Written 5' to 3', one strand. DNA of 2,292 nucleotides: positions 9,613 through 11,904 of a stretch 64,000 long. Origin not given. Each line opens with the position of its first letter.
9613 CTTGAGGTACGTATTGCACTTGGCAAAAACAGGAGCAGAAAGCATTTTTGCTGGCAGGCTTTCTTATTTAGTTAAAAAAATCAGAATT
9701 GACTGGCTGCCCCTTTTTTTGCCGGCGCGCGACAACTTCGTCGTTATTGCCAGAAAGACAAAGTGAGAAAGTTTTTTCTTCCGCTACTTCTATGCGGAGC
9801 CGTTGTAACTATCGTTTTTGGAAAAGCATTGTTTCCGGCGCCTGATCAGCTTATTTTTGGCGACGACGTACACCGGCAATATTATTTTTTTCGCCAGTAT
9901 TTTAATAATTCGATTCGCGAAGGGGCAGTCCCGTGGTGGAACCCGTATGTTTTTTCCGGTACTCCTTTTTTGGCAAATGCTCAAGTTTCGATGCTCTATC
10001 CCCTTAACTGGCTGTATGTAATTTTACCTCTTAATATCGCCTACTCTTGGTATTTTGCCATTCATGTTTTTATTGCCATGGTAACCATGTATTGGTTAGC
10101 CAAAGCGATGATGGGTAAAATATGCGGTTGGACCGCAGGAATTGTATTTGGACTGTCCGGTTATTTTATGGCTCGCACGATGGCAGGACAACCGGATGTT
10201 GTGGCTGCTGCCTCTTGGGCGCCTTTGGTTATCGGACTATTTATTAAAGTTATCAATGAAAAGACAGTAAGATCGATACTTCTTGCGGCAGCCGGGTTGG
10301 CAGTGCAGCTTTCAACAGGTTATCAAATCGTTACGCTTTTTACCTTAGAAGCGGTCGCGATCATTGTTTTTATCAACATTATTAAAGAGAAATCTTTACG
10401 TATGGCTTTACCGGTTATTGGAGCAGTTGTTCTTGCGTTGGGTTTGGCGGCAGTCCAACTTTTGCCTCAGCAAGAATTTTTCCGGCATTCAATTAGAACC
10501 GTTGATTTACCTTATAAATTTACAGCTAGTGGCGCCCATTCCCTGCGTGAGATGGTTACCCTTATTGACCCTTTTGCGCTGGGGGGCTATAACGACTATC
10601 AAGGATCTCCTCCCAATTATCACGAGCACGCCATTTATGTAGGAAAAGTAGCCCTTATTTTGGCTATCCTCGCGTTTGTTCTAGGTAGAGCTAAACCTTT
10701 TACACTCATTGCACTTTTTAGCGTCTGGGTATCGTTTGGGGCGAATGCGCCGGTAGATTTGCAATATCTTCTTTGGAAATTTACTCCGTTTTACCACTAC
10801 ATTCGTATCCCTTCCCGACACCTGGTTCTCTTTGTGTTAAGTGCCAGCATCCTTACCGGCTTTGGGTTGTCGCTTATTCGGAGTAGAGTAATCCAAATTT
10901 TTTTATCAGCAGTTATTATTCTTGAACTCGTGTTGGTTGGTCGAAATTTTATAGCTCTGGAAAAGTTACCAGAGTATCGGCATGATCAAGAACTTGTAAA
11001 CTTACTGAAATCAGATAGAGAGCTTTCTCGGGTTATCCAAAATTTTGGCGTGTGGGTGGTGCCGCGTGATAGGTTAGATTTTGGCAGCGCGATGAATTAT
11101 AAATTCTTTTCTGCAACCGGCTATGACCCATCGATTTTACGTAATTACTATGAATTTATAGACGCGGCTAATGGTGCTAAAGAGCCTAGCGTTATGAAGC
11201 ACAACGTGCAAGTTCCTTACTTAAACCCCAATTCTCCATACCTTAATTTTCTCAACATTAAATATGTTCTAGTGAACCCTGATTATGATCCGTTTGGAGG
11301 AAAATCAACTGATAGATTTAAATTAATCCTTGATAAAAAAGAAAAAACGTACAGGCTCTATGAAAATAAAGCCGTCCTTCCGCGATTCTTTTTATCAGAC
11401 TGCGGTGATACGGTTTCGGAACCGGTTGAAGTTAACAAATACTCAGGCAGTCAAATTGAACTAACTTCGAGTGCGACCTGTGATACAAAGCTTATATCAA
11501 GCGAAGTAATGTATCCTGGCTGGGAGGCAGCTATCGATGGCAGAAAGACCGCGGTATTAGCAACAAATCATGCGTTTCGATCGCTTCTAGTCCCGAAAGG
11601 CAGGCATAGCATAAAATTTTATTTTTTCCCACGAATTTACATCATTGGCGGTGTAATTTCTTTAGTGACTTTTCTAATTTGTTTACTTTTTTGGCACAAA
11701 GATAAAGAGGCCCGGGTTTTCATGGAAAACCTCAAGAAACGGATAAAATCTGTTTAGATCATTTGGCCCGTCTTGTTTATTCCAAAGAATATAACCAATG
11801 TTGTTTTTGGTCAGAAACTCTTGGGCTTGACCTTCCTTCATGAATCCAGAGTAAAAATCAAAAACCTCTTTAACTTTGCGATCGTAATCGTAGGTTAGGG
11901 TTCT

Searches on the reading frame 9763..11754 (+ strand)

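Call 74: search_protein_families(library=pfam, proteins=[window:9763-11754:+], max_evalue=0.001)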
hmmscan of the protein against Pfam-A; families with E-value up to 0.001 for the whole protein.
window:9763-11754:+ (664 aa): 2 families
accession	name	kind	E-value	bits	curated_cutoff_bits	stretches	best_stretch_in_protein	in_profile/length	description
PF09586.16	YfhO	-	1.9e-23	83.2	28.5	2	4-387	2-376/835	Bacterial membrane protein YfhO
PF24677.1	DUF7657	-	0.00018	20.8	26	1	76-343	96-375/401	Domain of unknown function (DUF7657)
